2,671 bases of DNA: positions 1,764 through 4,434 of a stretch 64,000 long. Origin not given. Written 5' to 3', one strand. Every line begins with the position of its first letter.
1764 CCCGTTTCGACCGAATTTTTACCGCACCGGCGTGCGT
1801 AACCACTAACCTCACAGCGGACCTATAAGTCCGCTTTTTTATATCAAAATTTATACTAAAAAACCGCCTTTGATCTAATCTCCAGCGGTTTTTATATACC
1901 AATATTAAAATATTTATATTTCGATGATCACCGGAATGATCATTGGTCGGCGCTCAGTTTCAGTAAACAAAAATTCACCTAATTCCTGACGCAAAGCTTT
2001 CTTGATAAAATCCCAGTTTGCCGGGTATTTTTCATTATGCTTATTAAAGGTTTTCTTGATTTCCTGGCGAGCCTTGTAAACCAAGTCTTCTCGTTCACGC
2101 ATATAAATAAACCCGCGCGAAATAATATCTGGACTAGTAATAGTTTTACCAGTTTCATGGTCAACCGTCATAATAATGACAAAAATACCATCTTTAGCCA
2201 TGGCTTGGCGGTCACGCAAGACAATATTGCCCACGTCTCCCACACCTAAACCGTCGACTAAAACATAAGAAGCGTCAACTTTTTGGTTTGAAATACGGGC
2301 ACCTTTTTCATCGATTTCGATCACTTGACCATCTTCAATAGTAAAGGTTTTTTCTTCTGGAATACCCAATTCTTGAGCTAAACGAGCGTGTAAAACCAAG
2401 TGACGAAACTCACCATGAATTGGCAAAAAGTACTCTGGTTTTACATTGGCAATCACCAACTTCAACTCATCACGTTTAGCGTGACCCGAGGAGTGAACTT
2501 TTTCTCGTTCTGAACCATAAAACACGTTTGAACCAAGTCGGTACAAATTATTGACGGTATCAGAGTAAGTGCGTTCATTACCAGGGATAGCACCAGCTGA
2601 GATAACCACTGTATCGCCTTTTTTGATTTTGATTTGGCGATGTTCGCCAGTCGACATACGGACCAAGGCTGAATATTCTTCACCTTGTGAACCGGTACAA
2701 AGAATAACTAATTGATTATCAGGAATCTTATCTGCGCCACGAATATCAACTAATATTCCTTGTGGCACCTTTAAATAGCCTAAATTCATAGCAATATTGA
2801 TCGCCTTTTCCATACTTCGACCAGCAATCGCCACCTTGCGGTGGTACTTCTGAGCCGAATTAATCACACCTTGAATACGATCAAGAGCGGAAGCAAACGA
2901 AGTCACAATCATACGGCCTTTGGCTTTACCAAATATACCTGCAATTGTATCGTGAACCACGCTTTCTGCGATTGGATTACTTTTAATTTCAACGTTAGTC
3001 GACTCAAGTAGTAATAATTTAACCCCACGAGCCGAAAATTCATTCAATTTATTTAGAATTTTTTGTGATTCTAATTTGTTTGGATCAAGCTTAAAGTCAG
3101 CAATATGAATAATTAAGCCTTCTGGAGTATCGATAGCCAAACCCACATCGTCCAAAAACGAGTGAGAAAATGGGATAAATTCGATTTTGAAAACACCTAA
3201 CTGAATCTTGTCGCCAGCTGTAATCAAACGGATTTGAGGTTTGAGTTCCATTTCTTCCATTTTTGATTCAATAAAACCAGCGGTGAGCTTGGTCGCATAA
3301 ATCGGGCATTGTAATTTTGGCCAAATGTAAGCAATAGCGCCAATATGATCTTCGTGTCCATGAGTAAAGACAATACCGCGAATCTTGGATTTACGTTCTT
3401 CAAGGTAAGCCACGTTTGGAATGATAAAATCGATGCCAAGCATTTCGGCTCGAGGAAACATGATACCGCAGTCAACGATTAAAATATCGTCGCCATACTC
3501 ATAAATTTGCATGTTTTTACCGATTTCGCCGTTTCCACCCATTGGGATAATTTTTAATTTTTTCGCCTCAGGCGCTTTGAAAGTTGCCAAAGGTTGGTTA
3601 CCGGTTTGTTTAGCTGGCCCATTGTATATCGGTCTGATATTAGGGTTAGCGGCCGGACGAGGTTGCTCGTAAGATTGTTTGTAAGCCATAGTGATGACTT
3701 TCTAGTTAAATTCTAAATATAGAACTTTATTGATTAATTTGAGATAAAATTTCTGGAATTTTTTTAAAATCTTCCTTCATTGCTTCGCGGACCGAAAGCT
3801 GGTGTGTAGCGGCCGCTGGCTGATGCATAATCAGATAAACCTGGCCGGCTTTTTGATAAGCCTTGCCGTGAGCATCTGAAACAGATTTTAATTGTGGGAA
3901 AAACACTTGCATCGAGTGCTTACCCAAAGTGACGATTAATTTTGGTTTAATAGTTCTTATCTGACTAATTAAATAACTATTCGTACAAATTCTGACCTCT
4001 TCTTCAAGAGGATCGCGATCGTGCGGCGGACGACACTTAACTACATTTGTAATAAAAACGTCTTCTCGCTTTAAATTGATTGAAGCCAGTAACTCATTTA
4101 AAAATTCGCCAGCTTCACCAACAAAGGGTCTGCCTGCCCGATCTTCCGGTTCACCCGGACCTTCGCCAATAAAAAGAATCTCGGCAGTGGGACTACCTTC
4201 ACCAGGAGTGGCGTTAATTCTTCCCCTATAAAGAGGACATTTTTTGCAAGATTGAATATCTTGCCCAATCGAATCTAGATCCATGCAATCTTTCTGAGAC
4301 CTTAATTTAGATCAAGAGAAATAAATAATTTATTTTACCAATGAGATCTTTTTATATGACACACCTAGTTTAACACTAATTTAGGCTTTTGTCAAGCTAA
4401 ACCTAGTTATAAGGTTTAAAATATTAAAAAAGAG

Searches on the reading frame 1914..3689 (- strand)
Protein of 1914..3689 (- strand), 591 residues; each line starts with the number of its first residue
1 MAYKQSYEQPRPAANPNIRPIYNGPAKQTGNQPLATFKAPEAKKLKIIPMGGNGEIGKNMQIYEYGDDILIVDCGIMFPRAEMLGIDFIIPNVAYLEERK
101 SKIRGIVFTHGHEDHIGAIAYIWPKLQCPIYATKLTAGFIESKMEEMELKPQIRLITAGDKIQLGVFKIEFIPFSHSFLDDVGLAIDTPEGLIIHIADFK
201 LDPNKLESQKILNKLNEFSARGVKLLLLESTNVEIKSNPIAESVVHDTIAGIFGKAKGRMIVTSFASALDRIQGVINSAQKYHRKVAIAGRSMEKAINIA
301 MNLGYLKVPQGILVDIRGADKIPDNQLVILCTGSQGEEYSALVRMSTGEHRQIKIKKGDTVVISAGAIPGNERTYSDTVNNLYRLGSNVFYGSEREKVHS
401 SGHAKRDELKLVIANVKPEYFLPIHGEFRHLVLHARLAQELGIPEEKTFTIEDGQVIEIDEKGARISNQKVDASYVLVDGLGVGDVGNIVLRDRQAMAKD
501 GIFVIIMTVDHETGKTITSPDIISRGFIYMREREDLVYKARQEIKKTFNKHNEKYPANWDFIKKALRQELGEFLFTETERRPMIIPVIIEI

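Call 100: search_protein_families(library=pfam, proteins=[window:1914-3689:-], max_evalue=0.001)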
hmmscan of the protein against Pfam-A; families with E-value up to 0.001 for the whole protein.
window:1914-3689:- (591 aa): 5 families
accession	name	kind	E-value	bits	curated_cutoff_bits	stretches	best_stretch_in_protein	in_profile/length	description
PF22505.1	RNase_J_b_CASP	-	5.7e-47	159.1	27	1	257-382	1-126/126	Ribonuclease J, beta-CASP domain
PF17770.6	RNase_J_C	-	6.1e-32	111.1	23.8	1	490-591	1-102/102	Ribonuclease J C-terminal domain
PF07521.17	RMMBL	-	3.5e-11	43.3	21.6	1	395-443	8-58/63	Zn-dependent metallo-hydrolase RNA specificity domain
PF00753.33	Lactamase_B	-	1.4e-09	38.6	22.7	1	62-151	10-92/196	Metallo-beta-lactamase superfamily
PF12706.13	Lactamase_B_2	-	4e-09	36.8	27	1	98-205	24-149/200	Beta-lactamase superfamily domain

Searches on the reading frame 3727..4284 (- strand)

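Call 100: search_protein_families(library=pfam, proteins=[window:3727-4284:-], max_evalue=0.001)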
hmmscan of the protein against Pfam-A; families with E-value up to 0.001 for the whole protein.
window:3727-4284:- (185 aa): 1 family
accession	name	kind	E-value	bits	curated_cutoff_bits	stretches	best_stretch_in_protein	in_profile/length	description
PF03167.25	UDG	-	4.6e-33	114.7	24.3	1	27-164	1-126/141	Uracil DNA glycosylase superfamily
